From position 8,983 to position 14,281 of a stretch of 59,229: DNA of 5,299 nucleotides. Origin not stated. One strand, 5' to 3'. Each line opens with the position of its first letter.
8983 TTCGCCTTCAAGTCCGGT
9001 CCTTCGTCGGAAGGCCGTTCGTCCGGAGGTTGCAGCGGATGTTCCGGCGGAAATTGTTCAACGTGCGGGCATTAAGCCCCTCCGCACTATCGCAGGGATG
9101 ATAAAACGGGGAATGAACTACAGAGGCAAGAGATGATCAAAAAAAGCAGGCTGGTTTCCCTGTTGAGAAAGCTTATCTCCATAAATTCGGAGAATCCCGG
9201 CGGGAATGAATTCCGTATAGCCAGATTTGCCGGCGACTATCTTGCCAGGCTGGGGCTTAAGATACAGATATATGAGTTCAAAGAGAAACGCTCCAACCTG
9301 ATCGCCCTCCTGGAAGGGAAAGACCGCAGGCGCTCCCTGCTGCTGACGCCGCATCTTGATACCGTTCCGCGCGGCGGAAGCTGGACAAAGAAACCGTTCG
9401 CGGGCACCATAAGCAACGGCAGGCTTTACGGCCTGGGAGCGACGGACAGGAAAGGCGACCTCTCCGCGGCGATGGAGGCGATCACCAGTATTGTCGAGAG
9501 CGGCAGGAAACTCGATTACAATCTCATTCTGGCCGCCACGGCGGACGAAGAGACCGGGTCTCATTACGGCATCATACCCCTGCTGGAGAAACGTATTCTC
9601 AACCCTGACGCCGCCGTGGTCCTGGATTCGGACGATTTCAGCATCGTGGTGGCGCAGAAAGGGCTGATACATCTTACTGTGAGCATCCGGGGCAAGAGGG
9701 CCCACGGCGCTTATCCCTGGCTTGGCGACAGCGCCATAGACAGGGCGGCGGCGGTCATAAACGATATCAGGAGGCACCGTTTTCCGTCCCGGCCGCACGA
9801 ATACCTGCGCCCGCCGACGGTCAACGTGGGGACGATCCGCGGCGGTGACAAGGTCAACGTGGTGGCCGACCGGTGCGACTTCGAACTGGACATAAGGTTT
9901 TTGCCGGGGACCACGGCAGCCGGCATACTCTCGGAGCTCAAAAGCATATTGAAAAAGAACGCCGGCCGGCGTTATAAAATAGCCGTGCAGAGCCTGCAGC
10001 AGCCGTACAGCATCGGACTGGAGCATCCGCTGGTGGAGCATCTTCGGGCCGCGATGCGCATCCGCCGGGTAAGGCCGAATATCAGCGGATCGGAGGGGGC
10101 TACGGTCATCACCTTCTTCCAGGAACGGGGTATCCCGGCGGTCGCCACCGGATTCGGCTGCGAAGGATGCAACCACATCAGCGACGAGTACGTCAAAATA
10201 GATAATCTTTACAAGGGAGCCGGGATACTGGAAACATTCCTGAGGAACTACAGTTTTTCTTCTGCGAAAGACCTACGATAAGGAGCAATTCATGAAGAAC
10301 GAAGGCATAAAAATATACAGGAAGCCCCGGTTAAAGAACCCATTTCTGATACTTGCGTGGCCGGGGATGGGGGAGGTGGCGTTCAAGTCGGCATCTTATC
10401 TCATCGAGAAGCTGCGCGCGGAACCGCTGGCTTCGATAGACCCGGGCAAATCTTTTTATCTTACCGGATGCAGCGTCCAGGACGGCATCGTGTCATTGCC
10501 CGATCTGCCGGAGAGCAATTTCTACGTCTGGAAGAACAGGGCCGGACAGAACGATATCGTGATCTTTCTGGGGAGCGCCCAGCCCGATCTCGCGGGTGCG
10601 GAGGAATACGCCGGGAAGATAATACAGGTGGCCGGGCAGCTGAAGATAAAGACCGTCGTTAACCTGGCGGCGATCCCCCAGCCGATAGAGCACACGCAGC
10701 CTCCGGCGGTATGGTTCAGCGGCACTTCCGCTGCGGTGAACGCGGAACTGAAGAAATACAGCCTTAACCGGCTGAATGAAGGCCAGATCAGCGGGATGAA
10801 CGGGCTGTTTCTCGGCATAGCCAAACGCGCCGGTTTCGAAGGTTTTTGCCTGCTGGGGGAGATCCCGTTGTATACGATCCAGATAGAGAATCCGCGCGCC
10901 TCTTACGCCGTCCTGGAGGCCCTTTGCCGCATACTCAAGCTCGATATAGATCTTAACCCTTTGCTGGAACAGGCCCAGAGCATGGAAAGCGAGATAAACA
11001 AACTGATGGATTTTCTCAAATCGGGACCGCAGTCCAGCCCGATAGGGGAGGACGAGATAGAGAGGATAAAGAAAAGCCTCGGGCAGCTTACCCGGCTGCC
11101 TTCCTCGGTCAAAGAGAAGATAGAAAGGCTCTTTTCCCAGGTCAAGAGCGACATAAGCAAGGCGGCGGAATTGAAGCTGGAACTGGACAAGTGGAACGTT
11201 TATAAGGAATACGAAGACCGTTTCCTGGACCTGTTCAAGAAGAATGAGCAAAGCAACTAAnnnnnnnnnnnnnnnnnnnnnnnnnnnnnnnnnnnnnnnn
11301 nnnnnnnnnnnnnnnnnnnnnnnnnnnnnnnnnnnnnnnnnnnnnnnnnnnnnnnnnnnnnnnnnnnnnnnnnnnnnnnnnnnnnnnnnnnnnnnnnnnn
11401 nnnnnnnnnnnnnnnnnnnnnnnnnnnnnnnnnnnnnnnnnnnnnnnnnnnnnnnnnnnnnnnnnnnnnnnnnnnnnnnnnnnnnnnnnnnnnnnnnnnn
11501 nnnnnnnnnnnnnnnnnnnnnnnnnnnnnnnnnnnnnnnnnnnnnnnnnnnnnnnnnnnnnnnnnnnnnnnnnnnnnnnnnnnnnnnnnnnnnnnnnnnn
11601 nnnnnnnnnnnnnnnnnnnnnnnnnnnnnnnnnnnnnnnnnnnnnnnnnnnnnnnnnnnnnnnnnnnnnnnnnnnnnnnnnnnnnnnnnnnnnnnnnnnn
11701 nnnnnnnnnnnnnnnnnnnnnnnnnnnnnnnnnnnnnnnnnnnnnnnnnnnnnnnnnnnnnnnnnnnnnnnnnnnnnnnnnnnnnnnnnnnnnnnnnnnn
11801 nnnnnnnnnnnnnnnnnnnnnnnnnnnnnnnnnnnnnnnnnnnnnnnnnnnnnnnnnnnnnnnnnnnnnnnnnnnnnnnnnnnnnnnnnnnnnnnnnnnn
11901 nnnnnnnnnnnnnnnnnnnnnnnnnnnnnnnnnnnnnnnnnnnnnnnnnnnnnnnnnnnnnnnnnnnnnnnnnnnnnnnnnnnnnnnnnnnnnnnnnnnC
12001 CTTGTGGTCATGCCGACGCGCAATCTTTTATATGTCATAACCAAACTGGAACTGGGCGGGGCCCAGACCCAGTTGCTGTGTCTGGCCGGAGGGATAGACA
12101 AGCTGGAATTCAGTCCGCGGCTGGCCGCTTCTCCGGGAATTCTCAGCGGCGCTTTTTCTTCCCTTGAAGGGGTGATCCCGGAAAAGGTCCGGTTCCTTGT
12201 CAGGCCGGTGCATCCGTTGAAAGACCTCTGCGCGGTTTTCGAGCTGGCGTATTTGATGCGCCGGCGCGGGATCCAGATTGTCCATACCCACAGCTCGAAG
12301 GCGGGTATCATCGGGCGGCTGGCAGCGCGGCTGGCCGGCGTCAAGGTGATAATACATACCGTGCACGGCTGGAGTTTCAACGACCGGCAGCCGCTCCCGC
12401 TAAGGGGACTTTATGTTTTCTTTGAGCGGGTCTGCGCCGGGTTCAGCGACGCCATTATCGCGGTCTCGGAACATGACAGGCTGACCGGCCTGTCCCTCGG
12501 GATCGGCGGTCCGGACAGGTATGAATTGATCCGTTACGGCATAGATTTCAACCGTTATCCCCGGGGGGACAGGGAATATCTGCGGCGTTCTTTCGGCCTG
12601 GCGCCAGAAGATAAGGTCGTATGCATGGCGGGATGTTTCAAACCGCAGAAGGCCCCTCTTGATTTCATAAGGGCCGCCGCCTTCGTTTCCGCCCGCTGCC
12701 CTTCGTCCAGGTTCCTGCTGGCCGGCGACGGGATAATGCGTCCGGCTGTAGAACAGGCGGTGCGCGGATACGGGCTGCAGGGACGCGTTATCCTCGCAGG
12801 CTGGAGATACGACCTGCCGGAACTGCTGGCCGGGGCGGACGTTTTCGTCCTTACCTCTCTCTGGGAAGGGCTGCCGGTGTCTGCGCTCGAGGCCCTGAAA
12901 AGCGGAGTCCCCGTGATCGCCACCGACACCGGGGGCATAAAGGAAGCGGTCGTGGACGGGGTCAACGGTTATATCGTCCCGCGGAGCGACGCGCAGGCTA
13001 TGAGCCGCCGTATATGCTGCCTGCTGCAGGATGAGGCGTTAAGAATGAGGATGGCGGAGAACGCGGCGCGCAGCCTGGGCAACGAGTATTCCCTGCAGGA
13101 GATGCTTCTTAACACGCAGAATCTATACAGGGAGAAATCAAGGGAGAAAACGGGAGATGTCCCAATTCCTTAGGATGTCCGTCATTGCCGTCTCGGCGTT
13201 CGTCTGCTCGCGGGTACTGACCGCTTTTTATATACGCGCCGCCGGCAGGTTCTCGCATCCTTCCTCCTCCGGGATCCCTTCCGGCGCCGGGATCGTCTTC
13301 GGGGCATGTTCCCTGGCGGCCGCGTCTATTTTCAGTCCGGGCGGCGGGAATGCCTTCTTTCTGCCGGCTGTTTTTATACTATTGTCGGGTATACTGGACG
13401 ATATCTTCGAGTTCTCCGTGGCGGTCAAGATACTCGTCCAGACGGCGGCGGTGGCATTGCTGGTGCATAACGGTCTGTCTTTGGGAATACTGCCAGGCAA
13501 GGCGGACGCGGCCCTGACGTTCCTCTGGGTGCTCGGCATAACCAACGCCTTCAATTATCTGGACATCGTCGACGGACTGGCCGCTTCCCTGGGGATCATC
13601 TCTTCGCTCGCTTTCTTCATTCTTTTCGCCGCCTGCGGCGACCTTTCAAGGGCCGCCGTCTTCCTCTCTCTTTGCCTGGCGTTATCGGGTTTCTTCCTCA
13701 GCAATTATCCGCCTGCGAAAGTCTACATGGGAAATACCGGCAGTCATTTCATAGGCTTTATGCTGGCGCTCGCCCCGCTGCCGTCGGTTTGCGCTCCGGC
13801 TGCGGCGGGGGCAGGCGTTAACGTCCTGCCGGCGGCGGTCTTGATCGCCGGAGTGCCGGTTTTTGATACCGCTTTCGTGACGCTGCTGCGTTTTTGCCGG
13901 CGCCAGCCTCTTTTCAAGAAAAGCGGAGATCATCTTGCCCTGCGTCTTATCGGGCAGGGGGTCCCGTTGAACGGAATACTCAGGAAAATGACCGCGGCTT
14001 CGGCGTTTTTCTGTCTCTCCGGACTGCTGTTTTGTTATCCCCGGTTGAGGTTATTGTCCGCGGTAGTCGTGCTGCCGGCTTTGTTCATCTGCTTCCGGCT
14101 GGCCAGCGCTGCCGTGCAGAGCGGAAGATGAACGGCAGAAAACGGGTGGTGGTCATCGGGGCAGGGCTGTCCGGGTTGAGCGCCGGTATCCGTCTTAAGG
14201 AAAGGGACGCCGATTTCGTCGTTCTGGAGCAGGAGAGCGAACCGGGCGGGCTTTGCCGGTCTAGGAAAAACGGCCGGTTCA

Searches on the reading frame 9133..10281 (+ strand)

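Call 85: search_protein_families(library=pfam, proteins=[window:9133-10281:+], max_evalue=0.001)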
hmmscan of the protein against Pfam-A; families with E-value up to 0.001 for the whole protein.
window:9133-10281:+ (382 aa): 3 families
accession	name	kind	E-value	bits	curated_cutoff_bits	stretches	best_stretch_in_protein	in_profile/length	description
PF01546.33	Peptidase_M20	-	3e-29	102.9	24.6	1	71-371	2-205/206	Peptidase family M20/M25/M40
PF07687.19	M20_dimer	-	1.5e-24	86.5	21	1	173-278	1-104/107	Peptidase dimerisation domain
PF04389.22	Peptidase_M28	-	4e-06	27.1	21.3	1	55-143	1-73/193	Peptidase family M28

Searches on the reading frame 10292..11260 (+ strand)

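Call 85: search_protein_families(library=pfam, proteins=[window:10292-11260:+], max_evalue=0.001)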
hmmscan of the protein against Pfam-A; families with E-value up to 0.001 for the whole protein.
window:10292-11260:+ (322 aa): 1 family
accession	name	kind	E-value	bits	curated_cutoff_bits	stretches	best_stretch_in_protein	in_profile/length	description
PF09754.15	PAC2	-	1.8e-36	126.4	25.8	1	19-239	1-215/215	PAC2 family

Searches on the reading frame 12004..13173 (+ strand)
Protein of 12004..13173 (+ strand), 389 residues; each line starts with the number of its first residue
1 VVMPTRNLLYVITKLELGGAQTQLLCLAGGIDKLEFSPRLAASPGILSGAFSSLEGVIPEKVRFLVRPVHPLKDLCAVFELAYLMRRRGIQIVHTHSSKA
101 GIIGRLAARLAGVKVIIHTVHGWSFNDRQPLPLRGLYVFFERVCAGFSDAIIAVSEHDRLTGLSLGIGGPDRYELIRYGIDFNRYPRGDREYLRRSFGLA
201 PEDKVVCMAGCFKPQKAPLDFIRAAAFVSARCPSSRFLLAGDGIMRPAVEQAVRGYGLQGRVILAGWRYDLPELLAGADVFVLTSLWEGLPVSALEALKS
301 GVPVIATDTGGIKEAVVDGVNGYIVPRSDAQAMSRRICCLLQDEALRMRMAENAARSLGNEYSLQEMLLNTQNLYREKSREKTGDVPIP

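Call 84: search_protein_families(library=pfam, proteins=[window:12004-13173:+], max_evalue=0.001)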
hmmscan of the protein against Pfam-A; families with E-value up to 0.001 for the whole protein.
window:12004-13173:+ (389 aa): 7 families
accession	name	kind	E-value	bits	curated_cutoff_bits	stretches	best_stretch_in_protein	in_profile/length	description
PF00534.26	Glycos_transf_1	-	1.9e-35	122.4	26.4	1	190-355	2-170/172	Glycosyl transferases group 1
PF13692.12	Glyco_trans_1_4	-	6.1e-34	117.7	27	1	204-343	2-142/142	Glycosyl transferases group 1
PF13439.12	Glyco_transf_4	-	4.4e-17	63.1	28.5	1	18-183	2-169/170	Glycosyltransferase Family 4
PF13579.12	Glyco_trans_4_4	-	3.2e-16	60.5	29.7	1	18-179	1-158/158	Glycosyl transferase 4-like domain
PF20706.3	GT4-conflict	-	4.1e-08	33.1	26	1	271-363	275-377/385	Family 4 Glycosyltransferase in conflict systems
PF13477.12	Glyco_trans_4_2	-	1.6e-07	32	23.4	1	71-154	57-138/139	Glycosyl transferase 4-like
PF13524.12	Glyco_trans_1_2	-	0.00044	20.7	25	1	249-365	6-136/144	Glycosyl transferase-like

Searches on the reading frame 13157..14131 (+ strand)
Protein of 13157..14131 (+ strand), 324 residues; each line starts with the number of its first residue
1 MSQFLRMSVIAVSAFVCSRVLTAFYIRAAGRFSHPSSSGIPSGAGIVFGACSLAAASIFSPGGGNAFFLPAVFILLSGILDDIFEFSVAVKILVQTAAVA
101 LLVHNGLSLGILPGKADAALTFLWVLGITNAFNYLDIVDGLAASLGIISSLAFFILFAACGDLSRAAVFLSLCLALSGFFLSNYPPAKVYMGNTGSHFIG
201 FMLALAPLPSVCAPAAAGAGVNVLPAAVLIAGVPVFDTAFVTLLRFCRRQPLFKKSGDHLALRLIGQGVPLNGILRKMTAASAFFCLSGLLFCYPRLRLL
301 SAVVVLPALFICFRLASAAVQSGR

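Call 85: search_protein_families(library=pfam, proteins=[window:13157-14131:+], max_evalue=0.001)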
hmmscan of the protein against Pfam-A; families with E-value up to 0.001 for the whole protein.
window:13157-14131:+ (324 aa): 1 family
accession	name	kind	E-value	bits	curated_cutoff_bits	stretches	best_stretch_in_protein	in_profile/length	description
PF00953.26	Glycos_transf_4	-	1.5e-27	97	27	1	67-206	4-155/160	Glycosyl transferase family 4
